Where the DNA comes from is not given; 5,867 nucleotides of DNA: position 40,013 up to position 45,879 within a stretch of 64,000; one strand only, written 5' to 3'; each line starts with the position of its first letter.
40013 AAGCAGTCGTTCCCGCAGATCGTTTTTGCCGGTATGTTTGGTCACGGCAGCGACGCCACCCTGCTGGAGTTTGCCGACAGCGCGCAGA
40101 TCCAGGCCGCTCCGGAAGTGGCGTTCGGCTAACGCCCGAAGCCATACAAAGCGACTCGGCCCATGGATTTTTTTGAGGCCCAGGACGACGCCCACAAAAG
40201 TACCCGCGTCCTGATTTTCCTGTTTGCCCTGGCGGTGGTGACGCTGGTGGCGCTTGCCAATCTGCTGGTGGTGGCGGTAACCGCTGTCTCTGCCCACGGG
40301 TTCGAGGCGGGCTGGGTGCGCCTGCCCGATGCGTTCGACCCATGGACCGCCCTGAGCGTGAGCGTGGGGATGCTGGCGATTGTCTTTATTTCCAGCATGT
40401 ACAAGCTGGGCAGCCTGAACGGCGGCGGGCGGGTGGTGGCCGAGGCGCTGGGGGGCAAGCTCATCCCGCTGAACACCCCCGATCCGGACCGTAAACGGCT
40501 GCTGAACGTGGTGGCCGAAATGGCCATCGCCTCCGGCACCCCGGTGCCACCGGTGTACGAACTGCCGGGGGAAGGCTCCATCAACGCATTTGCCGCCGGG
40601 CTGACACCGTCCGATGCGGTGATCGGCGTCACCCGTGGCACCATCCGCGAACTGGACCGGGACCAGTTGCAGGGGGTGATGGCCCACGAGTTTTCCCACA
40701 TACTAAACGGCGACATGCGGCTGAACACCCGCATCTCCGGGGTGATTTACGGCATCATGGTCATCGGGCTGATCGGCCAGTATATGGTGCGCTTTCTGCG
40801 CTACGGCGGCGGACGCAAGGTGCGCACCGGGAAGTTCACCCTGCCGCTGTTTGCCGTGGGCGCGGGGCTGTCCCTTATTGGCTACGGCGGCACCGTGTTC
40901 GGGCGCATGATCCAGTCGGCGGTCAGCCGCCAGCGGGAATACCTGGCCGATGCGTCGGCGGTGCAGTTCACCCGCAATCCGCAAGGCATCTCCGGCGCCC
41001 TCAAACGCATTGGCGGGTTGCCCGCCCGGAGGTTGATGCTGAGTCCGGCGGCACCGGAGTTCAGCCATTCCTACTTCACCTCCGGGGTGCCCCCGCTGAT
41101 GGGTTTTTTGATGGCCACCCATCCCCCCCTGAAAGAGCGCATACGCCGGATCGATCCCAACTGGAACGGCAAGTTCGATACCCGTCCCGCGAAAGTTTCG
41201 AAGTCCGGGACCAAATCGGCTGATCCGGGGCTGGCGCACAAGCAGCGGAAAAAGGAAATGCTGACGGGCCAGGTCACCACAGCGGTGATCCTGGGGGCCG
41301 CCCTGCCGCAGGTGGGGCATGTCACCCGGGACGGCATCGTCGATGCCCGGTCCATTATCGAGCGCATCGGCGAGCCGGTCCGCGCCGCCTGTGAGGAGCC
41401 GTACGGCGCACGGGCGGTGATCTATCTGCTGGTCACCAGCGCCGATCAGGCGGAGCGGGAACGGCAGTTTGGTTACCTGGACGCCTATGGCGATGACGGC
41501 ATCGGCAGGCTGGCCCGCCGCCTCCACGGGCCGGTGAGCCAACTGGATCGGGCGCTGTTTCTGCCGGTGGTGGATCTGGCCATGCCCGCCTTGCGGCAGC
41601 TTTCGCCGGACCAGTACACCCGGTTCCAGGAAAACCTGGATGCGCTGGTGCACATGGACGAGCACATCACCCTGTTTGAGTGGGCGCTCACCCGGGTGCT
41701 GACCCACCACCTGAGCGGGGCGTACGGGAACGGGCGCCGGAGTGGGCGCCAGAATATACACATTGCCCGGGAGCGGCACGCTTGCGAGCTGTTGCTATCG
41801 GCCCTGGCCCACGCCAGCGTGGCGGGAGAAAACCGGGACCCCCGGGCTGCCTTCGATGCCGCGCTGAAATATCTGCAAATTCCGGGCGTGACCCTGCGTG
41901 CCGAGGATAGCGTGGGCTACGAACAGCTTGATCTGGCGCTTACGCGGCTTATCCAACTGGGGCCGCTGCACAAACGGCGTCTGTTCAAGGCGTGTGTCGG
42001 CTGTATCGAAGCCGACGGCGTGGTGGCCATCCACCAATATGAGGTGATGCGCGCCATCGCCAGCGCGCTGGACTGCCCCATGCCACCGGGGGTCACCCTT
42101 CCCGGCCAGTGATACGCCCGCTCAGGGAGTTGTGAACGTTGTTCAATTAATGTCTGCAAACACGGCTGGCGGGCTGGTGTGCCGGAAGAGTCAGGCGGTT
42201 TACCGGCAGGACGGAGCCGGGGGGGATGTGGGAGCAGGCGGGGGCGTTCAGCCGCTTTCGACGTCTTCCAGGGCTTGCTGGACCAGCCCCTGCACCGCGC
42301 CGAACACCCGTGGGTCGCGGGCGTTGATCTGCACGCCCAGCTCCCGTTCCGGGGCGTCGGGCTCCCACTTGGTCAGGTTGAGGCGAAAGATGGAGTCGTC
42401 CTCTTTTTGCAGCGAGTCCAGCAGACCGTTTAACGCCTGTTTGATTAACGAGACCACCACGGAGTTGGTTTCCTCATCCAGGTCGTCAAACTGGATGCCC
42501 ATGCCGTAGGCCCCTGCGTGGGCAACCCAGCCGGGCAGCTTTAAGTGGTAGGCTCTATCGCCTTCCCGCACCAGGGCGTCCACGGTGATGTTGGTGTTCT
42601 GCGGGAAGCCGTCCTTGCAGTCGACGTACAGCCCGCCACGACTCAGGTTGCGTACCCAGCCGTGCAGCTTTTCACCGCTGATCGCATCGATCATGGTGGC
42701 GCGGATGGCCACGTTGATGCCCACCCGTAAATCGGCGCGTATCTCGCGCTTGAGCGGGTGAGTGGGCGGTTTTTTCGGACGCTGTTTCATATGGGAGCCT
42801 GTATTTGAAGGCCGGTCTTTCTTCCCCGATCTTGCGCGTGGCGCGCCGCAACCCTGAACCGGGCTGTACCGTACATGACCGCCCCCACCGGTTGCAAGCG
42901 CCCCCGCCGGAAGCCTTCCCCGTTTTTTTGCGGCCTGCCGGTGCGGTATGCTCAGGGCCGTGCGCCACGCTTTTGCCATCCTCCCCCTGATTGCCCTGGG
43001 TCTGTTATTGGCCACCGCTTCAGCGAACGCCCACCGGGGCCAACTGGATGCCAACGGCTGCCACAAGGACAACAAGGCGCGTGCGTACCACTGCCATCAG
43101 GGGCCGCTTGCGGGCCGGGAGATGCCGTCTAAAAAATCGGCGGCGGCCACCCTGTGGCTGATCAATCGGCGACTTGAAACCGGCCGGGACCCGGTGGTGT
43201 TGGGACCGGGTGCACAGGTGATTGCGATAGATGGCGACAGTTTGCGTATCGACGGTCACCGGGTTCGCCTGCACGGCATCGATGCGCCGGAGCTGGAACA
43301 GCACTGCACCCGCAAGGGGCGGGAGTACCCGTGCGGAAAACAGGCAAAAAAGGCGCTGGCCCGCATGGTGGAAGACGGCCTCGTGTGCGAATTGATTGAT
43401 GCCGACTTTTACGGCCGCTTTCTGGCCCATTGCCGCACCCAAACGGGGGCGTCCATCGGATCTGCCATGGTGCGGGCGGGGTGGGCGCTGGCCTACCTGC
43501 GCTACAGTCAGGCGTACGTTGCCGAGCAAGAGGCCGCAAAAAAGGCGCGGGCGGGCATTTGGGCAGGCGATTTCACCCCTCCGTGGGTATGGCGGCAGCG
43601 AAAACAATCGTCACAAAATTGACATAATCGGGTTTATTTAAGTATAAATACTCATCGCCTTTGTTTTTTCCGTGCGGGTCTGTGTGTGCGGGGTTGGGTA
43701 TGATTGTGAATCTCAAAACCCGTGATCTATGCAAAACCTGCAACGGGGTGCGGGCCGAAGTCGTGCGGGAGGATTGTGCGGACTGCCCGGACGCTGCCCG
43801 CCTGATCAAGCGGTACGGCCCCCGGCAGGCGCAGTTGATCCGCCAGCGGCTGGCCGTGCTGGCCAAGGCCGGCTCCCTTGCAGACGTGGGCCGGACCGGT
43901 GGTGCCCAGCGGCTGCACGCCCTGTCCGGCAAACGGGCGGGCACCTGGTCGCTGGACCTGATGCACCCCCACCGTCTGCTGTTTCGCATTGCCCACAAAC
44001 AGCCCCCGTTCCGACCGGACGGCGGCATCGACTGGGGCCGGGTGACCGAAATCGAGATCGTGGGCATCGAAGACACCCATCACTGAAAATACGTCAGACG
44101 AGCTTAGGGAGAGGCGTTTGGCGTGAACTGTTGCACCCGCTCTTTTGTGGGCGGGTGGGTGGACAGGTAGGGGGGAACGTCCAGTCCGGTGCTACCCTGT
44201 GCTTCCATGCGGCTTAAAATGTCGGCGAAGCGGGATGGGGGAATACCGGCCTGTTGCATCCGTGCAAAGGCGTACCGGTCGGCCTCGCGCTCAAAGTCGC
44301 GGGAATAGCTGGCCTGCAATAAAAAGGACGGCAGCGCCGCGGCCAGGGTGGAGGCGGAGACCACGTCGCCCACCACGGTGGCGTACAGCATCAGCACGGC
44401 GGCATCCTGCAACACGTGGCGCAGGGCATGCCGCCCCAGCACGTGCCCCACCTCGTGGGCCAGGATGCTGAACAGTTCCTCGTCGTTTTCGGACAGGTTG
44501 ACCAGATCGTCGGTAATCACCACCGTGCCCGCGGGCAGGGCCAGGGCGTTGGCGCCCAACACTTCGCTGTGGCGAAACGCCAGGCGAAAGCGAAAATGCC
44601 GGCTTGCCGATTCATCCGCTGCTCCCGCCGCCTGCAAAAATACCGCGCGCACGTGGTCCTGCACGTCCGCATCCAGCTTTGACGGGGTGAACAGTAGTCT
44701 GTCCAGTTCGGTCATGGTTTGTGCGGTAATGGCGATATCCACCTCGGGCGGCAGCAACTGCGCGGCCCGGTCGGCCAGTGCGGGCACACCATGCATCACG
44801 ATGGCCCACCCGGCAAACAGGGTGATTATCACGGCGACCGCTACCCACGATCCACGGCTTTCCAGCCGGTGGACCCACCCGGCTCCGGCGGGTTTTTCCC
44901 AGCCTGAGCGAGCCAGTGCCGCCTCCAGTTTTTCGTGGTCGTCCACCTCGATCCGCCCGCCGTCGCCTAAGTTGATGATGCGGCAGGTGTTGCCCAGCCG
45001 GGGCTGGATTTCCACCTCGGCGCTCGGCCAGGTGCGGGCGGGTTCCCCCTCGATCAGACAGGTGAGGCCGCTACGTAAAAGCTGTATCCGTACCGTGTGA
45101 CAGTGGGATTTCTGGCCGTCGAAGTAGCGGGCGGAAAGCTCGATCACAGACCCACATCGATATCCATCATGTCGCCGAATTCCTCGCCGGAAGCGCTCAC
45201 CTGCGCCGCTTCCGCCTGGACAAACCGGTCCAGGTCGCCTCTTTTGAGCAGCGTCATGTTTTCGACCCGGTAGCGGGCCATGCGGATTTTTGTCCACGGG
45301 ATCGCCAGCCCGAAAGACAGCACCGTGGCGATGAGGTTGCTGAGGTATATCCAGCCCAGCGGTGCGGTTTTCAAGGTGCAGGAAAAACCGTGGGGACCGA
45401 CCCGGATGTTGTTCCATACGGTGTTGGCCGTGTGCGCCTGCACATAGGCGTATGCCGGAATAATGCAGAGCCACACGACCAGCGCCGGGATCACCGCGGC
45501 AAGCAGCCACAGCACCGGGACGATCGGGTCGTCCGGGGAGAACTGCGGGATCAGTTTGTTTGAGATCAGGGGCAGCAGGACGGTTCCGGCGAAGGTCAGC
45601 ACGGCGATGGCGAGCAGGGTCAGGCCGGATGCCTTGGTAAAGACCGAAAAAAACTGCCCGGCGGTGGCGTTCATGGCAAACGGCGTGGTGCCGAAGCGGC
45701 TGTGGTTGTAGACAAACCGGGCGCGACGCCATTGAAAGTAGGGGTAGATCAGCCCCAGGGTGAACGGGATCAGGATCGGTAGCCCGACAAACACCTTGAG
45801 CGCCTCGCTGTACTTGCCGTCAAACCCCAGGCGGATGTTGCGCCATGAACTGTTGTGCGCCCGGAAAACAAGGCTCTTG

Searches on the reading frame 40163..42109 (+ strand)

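Call 50: search_protein_families(library=pfam, proteins=[window:40163-42109:+], max_evalue=0.00001)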
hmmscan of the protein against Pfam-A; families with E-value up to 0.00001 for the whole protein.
window:40163-42109:+ (649 aa): 1 family
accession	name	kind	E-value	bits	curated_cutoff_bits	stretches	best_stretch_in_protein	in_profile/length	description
PF01435.24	Peptidase_M48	-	3.1e-25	89.5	20.3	1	111-331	5-183/186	Peptidase family M48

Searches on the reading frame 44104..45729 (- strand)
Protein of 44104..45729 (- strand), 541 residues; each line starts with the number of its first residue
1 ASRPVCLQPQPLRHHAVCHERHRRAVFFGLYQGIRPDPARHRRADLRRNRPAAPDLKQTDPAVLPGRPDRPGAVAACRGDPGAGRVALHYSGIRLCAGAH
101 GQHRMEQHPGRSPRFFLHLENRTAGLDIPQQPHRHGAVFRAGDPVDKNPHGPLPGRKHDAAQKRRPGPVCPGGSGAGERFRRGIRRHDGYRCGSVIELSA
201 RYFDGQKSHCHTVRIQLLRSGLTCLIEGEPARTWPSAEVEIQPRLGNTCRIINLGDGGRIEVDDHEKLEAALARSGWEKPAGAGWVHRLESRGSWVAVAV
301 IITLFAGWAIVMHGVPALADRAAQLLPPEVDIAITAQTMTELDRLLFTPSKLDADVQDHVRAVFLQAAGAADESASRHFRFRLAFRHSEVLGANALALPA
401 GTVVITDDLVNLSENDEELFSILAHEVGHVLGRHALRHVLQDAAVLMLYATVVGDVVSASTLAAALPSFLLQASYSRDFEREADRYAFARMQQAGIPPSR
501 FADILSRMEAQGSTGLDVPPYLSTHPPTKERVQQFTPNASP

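Call 50: search_protein_families(library=pfam, proteins=[window:44104-45729:-], max_evalue=0.00001)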
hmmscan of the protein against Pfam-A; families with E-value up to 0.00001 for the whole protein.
window:44104-45729:- (541 aa): 2 families
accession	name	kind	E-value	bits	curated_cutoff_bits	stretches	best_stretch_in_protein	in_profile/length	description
PF01435.24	Peptidase_M48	-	6.2e-26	91.8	20.3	1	359-534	6-181/186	Peptidase family M48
PF23368.1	DUF7092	-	1.2e-19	71.1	24.5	1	198-274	2-76/77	Domain of unknown function (DUF7092)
